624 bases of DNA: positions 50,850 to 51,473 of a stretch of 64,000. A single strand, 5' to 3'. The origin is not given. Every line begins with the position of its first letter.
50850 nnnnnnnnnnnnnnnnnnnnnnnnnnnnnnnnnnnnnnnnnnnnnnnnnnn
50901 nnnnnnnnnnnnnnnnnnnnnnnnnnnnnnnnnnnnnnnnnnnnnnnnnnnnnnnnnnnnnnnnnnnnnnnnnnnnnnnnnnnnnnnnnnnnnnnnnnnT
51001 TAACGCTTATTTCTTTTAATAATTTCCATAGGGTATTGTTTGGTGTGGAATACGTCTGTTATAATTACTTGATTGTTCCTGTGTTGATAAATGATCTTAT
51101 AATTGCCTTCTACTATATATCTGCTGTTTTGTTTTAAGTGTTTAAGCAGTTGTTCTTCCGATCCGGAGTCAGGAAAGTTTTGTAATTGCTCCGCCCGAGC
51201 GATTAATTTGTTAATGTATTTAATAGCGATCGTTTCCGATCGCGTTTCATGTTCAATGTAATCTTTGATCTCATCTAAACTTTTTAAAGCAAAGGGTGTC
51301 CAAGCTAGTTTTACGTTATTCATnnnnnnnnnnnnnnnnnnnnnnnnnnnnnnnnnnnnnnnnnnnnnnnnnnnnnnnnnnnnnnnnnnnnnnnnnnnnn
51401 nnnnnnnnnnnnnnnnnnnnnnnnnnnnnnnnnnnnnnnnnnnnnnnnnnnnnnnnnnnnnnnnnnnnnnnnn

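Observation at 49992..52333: Three DUF5011 lipoprotein paralogs in tandem, with the middle copy truncated exactly where a RelE/ParE toxin-antitoxin pair sits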

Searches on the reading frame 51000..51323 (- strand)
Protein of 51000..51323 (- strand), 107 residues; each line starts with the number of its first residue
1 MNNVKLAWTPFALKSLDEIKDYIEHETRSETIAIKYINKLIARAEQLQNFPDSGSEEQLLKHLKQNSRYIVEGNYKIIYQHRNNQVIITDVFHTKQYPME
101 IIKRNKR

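Call 4: search_protein_families(library=pfam, proteins=[window:51000-51323:-], max_evalue=0.01)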
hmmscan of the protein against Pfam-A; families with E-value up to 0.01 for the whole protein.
window:51000-51323:- (107 aa): 2 families
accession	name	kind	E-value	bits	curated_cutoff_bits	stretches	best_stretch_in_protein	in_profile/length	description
PF05016.21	ParE_toxin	-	2.9e-13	50.6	23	1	7-96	2-87/89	ParE toxin of type II toxin-antitoxin system, parDE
PF22888.1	FIMAH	-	0.0025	18.8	24.8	0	17-64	2-49/81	FIMAH domain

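Call 8: find_encoding_contigs(protein=window:51003-51323:-, flank=6000, max_places=10)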
Protein window:51003-51323:- (107 aa): 8 contigs read that carry it; 4 places shown.
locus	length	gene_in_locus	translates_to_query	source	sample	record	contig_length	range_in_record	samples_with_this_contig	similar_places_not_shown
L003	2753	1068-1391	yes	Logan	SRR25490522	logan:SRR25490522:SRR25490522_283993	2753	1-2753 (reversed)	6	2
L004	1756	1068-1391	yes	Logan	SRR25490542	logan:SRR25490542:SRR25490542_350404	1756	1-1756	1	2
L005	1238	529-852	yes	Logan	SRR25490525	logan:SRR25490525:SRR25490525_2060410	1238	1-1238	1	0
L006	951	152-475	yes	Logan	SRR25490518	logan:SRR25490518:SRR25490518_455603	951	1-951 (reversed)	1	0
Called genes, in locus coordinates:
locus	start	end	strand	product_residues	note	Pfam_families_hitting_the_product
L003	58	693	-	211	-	PF16403:Bact_surface_Ig-like, PF18981:InlK_D3 (weak)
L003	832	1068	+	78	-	-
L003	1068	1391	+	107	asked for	PF05016:ParE_toxin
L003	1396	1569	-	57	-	-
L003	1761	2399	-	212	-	PF16403:Bact_surface_Ig-like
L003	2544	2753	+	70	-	?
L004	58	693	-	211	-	PF16403:Bact_surface_Ig-like, PF18981:InlK_D3 (weak)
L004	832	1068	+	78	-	-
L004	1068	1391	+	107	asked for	PF05016:ParE_toxin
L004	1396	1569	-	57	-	-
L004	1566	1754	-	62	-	?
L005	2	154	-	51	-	?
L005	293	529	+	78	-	-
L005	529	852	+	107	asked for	PF05016:ParE_toxin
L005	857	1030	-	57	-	-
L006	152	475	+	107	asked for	PF05016:ParE_toxin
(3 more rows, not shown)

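Call 19: find_homologous_proteins(query=window:51003-51323:-, max_evalue=0.00001)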
Query window:51003-51323:- (107 aa): 55 proteins with E <= 0.00001 among 57 candidates.
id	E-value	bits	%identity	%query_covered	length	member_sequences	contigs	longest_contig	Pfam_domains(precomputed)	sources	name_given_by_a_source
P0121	1.9e-57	209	93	100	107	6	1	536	PF05016.22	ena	-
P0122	6.6e-54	198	87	100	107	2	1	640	PF05016.22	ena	-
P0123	1.5e-46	174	76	99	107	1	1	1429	PF05016.22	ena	-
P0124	2.2e-46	174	74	100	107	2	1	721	PF05016.22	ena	-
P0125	3.4e-46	173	76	100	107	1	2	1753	PF05016.22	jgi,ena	-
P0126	7.5e-46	172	75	99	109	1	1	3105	PF05016.22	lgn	-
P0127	4.0e-44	167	75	99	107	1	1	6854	PF05016.22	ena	-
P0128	1.8e-43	164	72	99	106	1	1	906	PF05016.22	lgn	-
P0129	6.3e-43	163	71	99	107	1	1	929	PF05016.22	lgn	-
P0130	6.4e-43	163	72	100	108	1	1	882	PF05016.22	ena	-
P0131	2.0e-42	161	71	97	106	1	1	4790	PF05016.22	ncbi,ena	-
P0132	2.6e-42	161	64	100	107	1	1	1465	PF05016.22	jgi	jgi:toxin ParE1/3/4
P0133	2.8e-42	161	69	100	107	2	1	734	PF05016.22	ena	-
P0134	3.3e-42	160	70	98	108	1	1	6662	PF05016.22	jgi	jgi:toxin ParE1/3/4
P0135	3.9e-42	160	70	99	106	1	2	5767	PF05016.22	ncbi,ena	-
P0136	2.8e-41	157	71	99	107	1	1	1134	PF05016.22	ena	-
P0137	4.3e-41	157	69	100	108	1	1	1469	PF05016.22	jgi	jgi:toxin ParE1/3/4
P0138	8.7e-41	156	71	100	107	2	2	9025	PF05016.22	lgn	-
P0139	1.5e-39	152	70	100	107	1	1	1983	PF05016.22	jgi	jgi:plasmid stabilization system protein ParE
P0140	1.5e-39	152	67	99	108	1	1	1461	PF05016.22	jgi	-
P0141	3.5e-39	151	68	99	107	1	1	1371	PF05016.22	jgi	jgi:toxin ParE1/3/4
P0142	4.5e-39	150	68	100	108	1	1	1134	PF05016.22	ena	-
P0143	5.3e-39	150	65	99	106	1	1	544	PF05016.22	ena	-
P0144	9.7e-39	149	68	99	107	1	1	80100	PF05016.22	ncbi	-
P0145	1.1e-38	149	64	100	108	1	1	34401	PF05016.22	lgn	-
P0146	1.6e-38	149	67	100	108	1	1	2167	PF05016.22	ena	-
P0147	3.0e-38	148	76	89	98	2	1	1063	PF05016.22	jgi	-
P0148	9.0e-38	146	65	100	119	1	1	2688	PF05016.22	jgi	jgi:toxin ParE1/3/4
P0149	1.3e-37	146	65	100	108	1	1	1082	PF05016.22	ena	-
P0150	1.3e-37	146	66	99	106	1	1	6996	PF05016.22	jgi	jgi:toxin ParE1/3/4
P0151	1.4e-37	146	66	99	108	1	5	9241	PF05016.22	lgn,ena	-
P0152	2.4e-37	145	64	100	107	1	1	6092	PF05016.22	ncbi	-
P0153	1.6e-36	142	64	97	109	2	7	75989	PF05016.22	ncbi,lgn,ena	-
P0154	2.3e-36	142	61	100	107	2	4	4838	PF05016.22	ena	-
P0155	2.4e-35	138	63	100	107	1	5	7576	PF05016.22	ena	-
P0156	3.2e-35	138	61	100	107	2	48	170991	PF05016.22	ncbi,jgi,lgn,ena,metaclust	jgi:toxin ParE1/3/4|metaclust:\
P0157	4.8e-35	137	60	100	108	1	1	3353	PF05016.22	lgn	-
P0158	5.5e-35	137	63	97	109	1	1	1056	PF05016.22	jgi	-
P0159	1.4e-33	133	62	99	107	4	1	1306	PF05016.22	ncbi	-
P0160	4.6e-32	128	63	88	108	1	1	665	PF05016.22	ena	-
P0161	1.1e-28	117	58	100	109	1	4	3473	PF05016.22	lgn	-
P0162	7.7e-28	114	52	99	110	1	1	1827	PF05016.22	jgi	jgi:toxin ParE1/3/4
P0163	9.6e-28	114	56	99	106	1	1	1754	PF05016.22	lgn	-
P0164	2.0e-27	113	58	99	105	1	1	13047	PF05016.22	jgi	jgi:toxin ParE1/3/4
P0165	2.2e-27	113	55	100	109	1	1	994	PF05016.22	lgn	-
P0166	3.0e-27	112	54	100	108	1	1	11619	PF05016.22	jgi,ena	-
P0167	1.1e-26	111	56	99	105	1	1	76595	PF05016.22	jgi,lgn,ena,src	-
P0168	1.4e-26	110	57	99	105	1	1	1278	PF05016.22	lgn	-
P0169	3.4e-26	109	54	100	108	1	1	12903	PF05016.22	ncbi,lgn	-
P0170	3.9e-26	109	53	94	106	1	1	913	PF05016.22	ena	-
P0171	2.2e-25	106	54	98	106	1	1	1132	PF05016.22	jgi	jgi:toxin ParE1/3/4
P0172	1.6e-19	88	45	97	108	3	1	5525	PF05016.22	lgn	-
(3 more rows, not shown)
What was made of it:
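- Closest known: Type II toxin-antitoxin modules of the ParE/RelE superfamily. Same: Sources name homologs 'toxin ParE1/3/4' or 'plasmid stabilization system protein ParE' (call 19).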

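Call 20: find_encoding_contigs(protein=P0121, flank=5000, max_places=6)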
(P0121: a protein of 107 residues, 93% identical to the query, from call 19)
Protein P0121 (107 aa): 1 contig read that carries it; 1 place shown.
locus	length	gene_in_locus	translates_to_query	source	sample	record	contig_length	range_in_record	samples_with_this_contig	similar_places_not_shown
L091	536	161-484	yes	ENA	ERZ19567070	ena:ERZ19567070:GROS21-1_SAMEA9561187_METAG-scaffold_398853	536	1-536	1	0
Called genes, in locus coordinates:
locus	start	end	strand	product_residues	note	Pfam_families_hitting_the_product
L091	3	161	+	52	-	?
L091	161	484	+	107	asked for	PF05016:ParE_toxin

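Call 21: find_encoding_contigs(protein=P0122, flank=5000, max_places=6)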
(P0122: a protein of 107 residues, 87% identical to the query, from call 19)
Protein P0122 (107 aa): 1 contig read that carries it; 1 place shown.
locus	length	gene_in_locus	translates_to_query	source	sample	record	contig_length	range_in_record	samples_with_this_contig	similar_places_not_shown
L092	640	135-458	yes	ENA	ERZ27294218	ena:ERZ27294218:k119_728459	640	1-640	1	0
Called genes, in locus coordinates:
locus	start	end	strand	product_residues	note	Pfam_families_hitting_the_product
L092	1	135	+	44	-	?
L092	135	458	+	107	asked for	PF05016:ParE_toxin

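Call 22: find_encoding_contigs(protein=P0127, flank=5000, max_places=4)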
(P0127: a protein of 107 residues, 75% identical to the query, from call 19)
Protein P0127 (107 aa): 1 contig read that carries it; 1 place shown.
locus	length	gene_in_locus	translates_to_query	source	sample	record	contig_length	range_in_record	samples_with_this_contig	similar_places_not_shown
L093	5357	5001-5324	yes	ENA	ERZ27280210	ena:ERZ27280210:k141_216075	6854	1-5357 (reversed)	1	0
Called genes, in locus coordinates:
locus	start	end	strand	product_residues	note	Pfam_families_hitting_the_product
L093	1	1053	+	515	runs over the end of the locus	PF04389:Peptidase_M28, PF05450:Nicastrin (faint)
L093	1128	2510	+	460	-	PF02589:LUD_dom, PF13187:Fer4_9 (faint), PF00037:Fer4 (faint), PF12798:Fer4_3 (faint), PF12838:Fer4_7 (weak), PF13183:Fer4_8, PF13237:Fer4_10 (faint), PF13534:Fer4_17 (weak), +1 more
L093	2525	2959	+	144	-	PF02130:YbeY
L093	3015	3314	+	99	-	PF01541:GIY-YIG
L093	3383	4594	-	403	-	PF00162:PGK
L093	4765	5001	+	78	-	-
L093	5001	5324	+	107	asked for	PF05016:ParE_toxin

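Call 32: search_protein_families(library=ncbifam, proteins=[window:51003-51323:-], max_evalue=0.1)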
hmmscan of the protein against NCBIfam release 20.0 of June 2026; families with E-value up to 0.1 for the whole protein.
window:51003-51323:- (107 aa): 2 families
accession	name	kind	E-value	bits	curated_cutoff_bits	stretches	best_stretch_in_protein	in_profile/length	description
TIGR02385.1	RelE_StbE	subfamily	1e-07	32.3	27.9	1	5-89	1-77/88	type II toxin-antitoxin system mRNA interferase toxin, RelE/StbE family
TIGR01683.1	thiS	equivalog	0.024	15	37.45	0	48-89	8-50/64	sulfur carrier protein ThiS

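Call 34: search_dna_similar(query=window:51003-51323:-, collection=plasmids, mode=protein, max_rows=10)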
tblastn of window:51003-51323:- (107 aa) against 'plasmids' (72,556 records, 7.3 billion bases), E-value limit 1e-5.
No match.

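Call 44: find_related_loci(query=A3, collection=metagenome_contigs, flank=4000)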
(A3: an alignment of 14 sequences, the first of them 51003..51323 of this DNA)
Query A3 (107 aa) in metagenome_contigs; peptide patterns used: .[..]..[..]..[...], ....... (x = any residue, [..] = any of these).
600 stretches matched a pattern (row limit reached: there are more); 8 encode a relative of the query (tblastn E <= 1e-3); 8 distinct loci.
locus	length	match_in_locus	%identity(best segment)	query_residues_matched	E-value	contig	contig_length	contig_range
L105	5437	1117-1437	54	1-107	1e-34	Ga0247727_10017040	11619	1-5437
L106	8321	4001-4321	53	1-107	2e-34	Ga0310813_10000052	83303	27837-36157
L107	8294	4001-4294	56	1-98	4e-33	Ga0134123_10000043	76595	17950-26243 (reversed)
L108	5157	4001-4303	47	5-105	2e-29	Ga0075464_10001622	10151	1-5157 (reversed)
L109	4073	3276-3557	32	6-101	2e-14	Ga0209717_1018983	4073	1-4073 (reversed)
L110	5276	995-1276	33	6-101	2e-14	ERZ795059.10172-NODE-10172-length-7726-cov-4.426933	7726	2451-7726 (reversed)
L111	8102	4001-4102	68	65-98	2e-11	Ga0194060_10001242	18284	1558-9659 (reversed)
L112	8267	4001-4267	33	5-98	1e-9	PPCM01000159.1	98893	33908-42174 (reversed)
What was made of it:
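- Tried and rejected: These were useless for junction mapping (call 44).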

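Call 51: find_related_loci(query=A3, collection=viral_contigs, flank=4000)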
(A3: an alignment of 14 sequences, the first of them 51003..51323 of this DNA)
Query A3 (107 aa) in viral_contigs; peptide patterns used: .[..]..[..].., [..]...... (x = any residue, [..] = any of these).
143 stretches matched a pattern; 2 encode a relative of the query (tblastn E <= 1e-3); 2 distinct loci.
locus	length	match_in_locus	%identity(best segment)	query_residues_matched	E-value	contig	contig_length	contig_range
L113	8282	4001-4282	39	4-98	4e-15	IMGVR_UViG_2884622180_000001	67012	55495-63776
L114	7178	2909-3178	37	8-98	7e-14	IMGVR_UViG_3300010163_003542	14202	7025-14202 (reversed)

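Call 52: search_dna_similar(query=window:51003-51323:-, collection=phages, mode=protein, max_rows=10)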
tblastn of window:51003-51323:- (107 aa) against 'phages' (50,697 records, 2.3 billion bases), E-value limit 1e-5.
No match.
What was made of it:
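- Closest known: Type II toxin-antitoxin modules of the ParE/RelE superfamily. Different: No plasmid or phage copy was found (calls 34, 51, 52).
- Tried and rejected: No match in PLSDB or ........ by tblastn, and only 37-39% relatives in IMG/VR (calls 34, 51, 52).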

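Call 54: search_solved_structures(query=A3, max_evalue=0.01)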
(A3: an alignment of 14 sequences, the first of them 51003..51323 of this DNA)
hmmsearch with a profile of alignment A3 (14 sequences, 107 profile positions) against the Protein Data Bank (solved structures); distinct sequences matched with E-value up to 0.01: 1.
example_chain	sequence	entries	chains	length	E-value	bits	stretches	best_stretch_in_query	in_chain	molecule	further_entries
6x0a_A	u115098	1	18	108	0.0019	21.5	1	28-94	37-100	Plasmid stabilization system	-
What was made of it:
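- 51000..51323 (-): ParE/RelE-superfamily toxin gene (107 aa). The closest solved chain is 6x0a_A, 'Plasmid stabilization system', E=0.0019 (call 54).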

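Call 55: search_protein_families(library=padloc, proteins=[window:51003-51323:-], max_evalue=0.01)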
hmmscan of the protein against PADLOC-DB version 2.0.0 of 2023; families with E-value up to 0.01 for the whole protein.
window:51003-51323:- (107 aa): 0 families
